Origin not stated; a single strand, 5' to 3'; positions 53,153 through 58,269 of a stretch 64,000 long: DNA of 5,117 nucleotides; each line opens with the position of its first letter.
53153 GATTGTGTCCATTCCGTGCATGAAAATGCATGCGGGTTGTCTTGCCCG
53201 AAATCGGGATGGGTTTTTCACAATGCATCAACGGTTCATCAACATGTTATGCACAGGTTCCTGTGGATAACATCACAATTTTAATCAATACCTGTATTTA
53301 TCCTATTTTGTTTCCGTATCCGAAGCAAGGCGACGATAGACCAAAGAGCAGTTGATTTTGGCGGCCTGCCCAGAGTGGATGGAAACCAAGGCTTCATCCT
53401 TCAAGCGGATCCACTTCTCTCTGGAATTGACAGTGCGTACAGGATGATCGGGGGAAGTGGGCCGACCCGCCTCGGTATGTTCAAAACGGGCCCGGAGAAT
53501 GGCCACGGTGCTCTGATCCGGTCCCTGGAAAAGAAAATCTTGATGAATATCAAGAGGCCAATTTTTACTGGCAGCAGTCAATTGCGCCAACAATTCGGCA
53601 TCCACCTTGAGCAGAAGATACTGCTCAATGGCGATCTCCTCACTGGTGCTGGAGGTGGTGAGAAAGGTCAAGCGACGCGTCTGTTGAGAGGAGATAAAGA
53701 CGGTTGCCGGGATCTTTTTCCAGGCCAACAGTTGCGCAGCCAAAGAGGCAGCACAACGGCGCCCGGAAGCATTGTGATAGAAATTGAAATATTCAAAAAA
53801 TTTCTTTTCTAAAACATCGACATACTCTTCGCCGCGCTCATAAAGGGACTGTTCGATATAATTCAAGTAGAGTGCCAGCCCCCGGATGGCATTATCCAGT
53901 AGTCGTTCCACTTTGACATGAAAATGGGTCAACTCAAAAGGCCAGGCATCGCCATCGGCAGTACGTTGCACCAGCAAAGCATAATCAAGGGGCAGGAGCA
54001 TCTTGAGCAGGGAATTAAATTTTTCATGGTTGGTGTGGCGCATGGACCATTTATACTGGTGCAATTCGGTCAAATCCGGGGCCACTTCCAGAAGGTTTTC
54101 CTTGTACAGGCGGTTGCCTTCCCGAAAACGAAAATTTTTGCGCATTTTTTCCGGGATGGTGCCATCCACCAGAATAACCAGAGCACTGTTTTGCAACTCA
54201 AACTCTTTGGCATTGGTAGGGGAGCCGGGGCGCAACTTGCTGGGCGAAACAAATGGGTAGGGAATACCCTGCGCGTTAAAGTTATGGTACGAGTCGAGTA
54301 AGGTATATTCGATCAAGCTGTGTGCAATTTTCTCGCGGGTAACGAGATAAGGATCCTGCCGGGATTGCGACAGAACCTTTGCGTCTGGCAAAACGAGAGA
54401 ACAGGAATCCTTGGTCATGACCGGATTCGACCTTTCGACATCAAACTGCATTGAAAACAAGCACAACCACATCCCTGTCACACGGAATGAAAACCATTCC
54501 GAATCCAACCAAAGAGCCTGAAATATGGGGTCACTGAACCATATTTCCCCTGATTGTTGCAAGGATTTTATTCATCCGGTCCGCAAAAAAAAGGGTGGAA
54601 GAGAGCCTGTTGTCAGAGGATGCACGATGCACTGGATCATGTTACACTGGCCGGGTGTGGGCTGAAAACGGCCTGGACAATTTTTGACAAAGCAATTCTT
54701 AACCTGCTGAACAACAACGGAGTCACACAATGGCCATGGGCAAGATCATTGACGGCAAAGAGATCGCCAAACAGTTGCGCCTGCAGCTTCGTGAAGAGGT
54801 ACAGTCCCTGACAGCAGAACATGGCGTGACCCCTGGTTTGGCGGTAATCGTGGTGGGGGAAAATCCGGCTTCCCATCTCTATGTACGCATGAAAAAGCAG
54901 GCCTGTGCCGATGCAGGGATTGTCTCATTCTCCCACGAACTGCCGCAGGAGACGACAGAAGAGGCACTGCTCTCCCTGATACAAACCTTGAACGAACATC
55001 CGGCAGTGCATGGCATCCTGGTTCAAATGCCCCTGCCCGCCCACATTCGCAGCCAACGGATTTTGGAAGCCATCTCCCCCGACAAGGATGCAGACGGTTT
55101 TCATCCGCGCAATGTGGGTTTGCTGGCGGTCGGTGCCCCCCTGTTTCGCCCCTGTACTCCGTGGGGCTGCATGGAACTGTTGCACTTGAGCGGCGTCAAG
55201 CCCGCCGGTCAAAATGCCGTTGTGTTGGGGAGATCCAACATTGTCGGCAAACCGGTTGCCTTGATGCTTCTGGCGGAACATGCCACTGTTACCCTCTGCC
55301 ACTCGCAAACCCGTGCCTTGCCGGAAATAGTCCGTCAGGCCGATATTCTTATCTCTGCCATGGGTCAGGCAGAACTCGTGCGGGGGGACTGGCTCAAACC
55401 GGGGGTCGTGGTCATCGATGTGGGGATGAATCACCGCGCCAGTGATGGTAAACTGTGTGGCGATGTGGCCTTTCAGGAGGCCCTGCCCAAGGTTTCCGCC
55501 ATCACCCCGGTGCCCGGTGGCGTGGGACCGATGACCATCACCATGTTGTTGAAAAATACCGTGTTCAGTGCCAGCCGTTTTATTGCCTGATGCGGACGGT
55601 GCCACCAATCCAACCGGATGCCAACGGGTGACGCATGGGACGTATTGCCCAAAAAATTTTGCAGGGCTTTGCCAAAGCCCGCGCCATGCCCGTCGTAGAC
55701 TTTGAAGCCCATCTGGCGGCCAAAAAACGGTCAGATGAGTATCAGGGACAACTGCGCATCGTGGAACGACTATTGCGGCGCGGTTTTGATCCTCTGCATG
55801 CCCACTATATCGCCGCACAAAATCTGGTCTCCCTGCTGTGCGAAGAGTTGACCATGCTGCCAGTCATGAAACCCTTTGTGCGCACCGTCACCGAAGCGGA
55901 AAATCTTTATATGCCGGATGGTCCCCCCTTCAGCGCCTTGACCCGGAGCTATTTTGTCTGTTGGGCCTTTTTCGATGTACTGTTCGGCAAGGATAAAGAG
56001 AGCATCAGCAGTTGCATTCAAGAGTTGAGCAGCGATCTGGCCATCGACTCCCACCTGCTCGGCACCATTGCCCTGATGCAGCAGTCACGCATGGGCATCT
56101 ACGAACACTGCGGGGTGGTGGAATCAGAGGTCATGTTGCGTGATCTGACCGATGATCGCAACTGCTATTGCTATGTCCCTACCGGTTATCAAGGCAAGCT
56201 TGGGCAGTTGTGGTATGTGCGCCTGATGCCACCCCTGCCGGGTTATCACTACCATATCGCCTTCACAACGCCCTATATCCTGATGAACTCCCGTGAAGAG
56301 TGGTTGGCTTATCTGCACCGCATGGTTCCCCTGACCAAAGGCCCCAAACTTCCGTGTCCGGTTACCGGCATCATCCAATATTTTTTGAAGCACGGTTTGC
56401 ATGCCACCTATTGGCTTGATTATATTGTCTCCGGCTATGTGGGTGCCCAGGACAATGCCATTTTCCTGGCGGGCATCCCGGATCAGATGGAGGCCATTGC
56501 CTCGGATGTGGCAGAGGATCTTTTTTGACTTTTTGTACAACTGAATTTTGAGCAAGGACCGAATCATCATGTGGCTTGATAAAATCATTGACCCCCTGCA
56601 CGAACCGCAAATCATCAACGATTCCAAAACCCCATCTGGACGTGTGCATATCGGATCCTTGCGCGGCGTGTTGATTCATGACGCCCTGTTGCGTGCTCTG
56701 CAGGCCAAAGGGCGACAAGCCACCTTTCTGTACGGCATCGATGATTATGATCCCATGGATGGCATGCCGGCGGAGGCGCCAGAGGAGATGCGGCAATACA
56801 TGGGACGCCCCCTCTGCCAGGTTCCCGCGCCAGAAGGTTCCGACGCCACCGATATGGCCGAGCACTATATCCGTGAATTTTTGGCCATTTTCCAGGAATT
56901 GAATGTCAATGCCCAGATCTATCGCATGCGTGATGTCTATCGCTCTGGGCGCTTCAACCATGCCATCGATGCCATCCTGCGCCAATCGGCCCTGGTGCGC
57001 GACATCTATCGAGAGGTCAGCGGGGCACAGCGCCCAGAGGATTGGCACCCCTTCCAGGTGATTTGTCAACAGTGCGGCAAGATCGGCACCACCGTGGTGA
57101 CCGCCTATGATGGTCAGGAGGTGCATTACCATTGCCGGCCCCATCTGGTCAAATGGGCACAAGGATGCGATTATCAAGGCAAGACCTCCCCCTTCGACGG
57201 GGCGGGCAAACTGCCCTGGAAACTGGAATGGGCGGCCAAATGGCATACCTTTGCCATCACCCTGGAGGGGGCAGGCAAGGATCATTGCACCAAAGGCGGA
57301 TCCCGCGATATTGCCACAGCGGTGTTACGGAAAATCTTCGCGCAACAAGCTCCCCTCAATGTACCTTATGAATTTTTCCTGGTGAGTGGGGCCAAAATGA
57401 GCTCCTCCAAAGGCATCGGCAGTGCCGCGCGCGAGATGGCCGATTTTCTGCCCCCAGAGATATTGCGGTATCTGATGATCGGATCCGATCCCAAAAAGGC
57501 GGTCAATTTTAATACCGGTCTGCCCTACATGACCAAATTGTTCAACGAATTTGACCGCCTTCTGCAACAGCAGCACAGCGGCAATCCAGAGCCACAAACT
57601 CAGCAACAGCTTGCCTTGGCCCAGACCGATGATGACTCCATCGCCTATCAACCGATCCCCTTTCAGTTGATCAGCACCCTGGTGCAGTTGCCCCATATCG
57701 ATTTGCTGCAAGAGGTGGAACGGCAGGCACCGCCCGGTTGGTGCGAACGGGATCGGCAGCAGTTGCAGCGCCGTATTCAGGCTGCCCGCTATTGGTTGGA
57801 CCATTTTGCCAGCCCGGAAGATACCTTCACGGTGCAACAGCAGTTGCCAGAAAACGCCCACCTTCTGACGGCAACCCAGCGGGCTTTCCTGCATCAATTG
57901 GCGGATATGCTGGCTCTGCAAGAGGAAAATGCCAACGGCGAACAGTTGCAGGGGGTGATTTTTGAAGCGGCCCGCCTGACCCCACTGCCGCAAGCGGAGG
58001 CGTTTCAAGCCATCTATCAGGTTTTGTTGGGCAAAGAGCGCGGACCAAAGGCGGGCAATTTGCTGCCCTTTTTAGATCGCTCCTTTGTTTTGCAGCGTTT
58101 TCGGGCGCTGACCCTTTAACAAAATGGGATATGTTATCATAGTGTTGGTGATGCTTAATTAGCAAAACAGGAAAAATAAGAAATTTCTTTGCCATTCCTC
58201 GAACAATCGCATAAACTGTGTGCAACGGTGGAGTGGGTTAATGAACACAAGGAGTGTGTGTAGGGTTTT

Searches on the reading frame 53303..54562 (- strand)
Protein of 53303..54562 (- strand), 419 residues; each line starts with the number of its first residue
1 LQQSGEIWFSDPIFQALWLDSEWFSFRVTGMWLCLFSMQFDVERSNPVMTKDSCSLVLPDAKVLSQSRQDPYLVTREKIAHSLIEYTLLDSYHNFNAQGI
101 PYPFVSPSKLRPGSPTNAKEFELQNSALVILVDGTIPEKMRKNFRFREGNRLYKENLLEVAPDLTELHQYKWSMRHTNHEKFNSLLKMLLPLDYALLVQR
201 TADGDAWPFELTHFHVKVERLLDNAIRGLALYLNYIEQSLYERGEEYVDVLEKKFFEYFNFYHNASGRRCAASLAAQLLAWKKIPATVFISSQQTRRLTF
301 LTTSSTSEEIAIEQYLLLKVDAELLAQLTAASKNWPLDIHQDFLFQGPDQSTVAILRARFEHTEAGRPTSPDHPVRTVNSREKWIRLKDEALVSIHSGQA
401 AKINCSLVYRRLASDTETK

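Call 5: search_protein_families(library=pfam, proteins=[window:53303-54562:-])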
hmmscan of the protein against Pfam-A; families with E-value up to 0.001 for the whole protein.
window:53303-54562:- (419 aa): 0 families

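Call 40: search_protein_families(library=pfam, proteins=[window:53303-54562:-], max_evalue=0.01)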
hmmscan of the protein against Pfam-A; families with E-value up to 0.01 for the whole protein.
window:53303-54562:- (419 aa): 0 families

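Call 63: search_protein_families(library=ncbifam, proteins=[window:53303-54562:-], max_evalue=0.01)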
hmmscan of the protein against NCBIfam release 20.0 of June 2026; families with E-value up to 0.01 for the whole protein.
window:53303-54562:- (419 aa): 0 families

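Call 84: find_homologous_proteins(query=window:53303-54418:-, max_evalue=0.001)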
Query window:53303-54418:- (371 aa): 87 proteins with E <= 0.001 among 5146 candidates.
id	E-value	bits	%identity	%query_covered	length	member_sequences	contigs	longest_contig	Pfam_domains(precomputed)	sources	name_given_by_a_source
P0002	8.0e-240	813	96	100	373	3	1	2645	-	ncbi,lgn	-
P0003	6.8e-215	731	87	100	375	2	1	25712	-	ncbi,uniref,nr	ncbi:hypothetical protein [Candidatus Magnetaquicoccus inordinatus]|uniref:hypothetical protein n=1 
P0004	9.8e-189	645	76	100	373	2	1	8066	-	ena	-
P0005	2.2e-183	628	73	100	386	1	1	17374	-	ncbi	ncbi:MAG: hypothetical protein H7838_06720 [Magnetococcus sp. DMHC-8]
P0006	1.1e-176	605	71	100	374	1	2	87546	-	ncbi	ncbi:MAG: hypothetical protein H7836_05715 [Magnetococcus sp. YQC-3]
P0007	1.4e-168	579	71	97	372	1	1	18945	-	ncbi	-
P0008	4.0e-168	577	69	99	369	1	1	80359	-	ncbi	ncbi:MAG: hypothetical protein H7837_09455 [Magnetococcus sp. MYC-9]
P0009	8.9e-168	576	68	100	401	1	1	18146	-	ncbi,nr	ncbi:MAG: hypothetical protein HQL88_05500 [Magnetococcales bacterium]|nr:hypothetical protein [Magn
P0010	2.9e-166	571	68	99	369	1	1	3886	-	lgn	-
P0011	1.2e-157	543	67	99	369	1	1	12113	-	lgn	-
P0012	5.0e-149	515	63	100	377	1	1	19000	-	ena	-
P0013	8.6e-147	507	64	97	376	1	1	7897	-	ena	-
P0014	1.2e-144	500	63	98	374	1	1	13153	-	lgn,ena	-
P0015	6.3e-144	498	62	98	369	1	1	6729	-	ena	-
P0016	2.9e-143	496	62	98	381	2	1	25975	-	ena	-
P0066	2.9e-54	203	40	82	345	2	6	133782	-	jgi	jgi:hypothetical protein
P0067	4.0e-54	202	44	73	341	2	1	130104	-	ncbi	ncbi:MAG: hypothetical protein RIM84_11805 [Alphaproteobacteria bacterium]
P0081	8.0e-46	175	36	92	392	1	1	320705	-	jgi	-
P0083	2.3e-45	174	35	89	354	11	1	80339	-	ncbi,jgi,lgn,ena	-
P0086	2.5e-42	164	33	88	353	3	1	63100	-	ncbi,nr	ncbi:MAG: hypothetical protein SWH78_14895 [Thermodesulfobacteriota bacterium]|nr:hypothetical prote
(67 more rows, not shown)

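Call 85: find_encoding_contigs(protein=P0067, flank=6000, max_places=2)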
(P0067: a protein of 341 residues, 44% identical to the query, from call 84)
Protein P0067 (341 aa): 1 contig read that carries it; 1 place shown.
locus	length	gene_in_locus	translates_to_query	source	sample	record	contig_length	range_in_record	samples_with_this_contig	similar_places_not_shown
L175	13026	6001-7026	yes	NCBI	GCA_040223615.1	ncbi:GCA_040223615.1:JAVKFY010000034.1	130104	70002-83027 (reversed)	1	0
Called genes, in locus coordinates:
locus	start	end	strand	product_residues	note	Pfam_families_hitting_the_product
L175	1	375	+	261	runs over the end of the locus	-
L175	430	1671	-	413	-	PF21088:MS_channel_1st, PF00924:MS_channel_2nd, PF21082:MS_channel_3rd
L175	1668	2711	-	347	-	PF08240:ADH_N, PF00107:ADH_zinc_N, PF13602:ADH_zinc_N_2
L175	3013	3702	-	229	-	PF00929:RNase_T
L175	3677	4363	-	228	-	PF01121:CoaE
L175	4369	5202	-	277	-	PF08501:Shikimate_dh_N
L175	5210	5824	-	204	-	PF02545:Maf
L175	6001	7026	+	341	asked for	-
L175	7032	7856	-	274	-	PF03618:Kinase-PPPase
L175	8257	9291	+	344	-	PF01208:URO-D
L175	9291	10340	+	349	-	PF00762:Ferrochelatase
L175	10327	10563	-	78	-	-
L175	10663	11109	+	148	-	PF03653:UPF0093, PF05425:CopD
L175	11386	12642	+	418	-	PF07498:Rho_N, PF07497:Rho_RNA_bind, PF00006:ATP-synt_ab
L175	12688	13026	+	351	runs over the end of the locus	PF01717:Meth_synt_2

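Call 86: find_encoding_contigs(protein=P0086, flank=6000, max_places=2)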
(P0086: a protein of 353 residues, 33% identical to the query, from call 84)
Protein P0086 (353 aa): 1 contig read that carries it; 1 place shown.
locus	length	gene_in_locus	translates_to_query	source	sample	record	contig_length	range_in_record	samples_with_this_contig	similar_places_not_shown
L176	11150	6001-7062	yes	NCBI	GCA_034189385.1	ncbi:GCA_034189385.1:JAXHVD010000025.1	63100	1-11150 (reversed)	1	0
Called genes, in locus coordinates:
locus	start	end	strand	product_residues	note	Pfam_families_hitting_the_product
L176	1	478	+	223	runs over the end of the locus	PF00677:Lum_binding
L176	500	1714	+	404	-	PF00926:DHBP_synthase, PF00925:GTP_cyclohydro2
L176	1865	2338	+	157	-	PF00885:DMRL_synthase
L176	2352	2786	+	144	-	PF01029:NusB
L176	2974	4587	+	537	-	PF00162:PGK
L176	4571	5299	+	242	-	PF09335:VTT_dom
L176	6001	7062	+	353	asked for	-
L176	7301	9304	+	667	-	PF13432:TPR_16, PF13414:TPR_11, PF14559:TPR_19, PF00515:TPR_1, PF13414:TPR_11, PF13424:TPR_12, PF13432:TPR_16, PF00515:TPR_1, +33 more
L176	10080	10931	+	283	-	PF00535:Glycos_transf_2, PF13641:Glyco_tranf_2_3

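Call 89: find_encoding_contigs(protein=P0083, flank=6000, max_places=1)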
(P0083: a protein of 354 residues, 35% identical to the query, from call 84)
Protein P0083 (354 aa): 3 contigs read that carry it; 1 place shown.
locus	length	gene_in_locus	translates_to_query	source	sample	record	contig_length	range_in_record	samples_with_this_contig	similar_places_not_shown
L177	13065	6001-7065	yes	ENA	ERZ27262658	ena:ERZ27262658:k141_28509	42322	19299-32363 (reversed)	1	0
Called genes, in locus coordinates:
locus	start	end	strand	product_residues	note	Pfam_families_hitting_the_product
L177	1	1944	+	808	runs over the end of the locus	PF00521:DNA_topoisoIV, PF03989:DNA_gyraseA_C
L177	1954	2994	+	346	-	PF01210:NAD_Gly3P_dh_N, PF03446:NAD_binding_2 (faint), PF07479:NAD_Gly3P_dh_C, PF20618:GPD_NAD_C_bact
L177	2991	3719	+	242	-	PF20582:UPF0758_N (weak), PF04002:RadC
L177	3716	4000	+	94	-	-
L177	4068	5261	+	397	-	PF00162:PGK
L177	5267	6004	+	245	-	PF09335:VTT_dom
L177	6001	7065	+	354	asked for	-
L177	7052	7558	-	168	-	PF13527:Acetyltransf_9 (faint), PF00583:Acetyltransf_1, PF13508:Acetyltransf_7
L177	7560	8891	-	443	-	PF00009:GTP_EFTU (weak), PF00071:Ras (faint), PF01926:MMR_HSR1, PF02421:FeoB_N, PF01926:MMR_HSR1, PF02421:FeoB_N, PF00009:GTP_EFTU, PF14714:KH_dom-like, +4 more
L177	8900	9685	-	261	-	PF02463:SMC_N, PF09818:ABC_ATPase (faint), PF00005:ABC_tran, PF13304:AAA_21 (weak)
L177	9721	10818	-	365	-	PF00528:BPD_transp_1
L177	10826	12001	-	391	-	PF00528:BPD_transp_1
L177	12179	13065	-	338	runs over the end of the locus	PF00497:SBP_bac_3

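Call 90: find_encoding_contigs(protein=P0066, flank=6000, max_places=1)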
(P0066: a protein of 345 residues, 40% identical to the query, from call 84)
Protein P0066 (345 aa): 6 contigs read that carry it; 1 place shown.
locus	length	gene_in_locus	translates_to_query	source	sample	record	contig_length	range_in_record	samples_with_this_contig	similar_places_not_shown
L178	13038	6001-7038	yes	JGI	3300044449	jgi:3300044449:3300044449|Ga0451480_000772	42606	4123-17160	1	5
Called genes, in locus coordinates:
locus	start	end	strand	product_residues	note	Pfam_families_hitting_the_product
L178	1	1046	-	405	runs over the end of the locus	PF03562:MltA, PF06725:3D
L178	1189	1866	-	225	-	PF04280:Tim44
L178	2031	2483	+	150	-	PF04186:FxsA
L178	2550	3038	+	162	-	PF02556:SecB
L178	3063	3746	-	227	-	PF00929:RNase_T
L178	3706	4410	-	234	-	PF01121:CoaE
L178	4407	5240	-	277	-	PF08501:Shikimate_dh_N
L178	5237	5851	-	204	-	PF02545:Maf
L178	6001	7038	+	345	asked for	-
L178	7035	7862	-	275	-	PF03618:Kinase-PPPase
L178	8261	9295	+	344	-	PF01208:URO-D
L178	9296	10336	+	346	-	PF00762:Ferrochelatase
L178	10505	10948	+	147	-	PF03653:UPF0093, PF05425:CopD (weak)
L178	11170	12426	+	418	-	PF07498:Rho_N, PF07497:Rho_RNA_bind, PF00006:ATP-synt_ab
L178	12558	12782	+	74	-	-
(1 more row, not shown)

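Call 91: find_encoding_contigs(protein=P0081, flank=6000, max_places=1)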
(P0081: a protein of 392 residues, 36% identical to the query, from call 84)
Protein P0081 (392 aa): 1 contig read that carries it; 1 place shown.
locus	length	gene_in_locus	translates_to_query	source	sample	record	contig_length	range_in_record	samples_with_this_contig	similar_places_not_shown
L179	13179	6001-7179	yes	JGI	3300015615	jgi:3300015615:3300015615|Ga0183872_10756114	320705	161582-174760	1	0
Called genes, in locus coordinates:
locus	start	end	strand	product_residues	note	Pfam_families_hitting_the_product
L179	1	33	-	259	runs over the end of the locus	PF02754:CCG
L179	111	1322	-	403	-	PF03562:MltA, PF06725:3D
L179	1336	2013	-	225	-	PF04280:Tim44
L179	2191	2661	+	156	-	PF04186:FxsA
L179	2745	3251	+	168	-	PF02556:SecB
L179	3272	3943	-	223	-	PF00929:RNase_T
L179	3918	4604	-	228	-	PF01121:CoaE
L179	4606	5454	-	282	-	PF08501:Shikimate_dh_N, PF01488:Shikimate_DH (weak), PF18317:SDH_C (weak)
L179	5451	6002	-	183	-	PF02545:Maf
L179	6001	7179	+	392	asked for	-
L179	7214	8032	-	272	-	PF03618:Kinase-PPPase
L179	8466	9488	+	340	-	PF01208:URO-D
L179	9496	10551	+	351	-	PF00762:Ferrochelatase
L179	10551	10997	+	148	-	PF03653:UPF0093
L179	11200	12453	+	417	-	PF07498:Rho_N, PF07497:Rho_RNA_bind, PF00006:ATP-synt_ab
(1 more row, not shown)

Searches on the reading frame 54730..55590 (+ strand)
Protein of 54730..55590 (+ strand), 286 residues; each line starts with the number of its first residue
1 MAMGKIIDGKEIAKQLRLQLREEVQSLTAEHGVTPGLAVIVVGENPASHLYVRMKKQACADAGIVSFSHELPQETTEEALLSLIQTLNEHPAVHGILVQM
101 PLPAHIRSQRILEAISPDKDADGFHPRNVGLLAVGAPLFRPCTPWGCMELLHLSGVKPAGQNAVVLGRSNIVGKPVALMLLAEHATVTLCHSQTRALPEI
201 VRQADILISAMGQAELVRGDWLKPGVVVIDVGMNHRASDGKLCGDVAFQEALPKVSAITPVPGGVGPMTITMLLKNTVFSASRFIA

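Call 5: search_protein_families(library=pfam, proteins=[window:54730-55590:+])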
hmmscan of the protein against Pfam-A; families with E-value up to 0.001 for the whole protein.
window:54730-55590:+ (286 aa): 2 families
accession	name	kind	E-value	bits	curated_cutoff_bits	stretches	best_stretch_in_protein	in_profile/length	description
PF02882.25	THF_DHG_CYH_C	-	9.2e-67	223.8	27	1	125-283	1-158/160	Tetrahydrofolate dehydrogenase/cyclohydrolase, NAD(P)-binding domain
PF00763.28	THF_DHG_CYH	-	5.2e-43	146.4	32.8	1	7-122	1-115/115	Tetrahydrofolate dehydrogenase/cyclohydrolase, catalytic domain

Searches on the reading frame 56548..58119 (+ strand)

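Call 5: search_protein_families(library=pfam, proteins=[window:56548-58119:+])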
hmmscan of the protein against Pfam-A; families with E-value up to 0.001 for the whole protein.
window:56548-58119:+ (523 aa): 4 families
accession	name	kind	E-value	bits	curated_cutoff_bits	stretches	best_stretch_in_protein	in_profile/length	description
PF01921.24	tRNA-synt_1f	-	4.2e-86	289.5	27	1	20-351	23-348/360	tRNA synthetases class I (K)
PF09334.17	tRNA-synt_1g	-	9e-09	35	20.1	0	274-317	318-361/391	tRNA synthetases class I (M)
PF01406.26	tRNA-synt_1e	-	5.1e-05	23.2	27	1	31-322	21-292/301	tRNA synthetases class I (C) catalytic domain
PF00133.28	tRNA-synt_1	-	0.00072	18.9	22.7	0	280-321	372-413/414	tRNA synthetases class I (I, L, M and V)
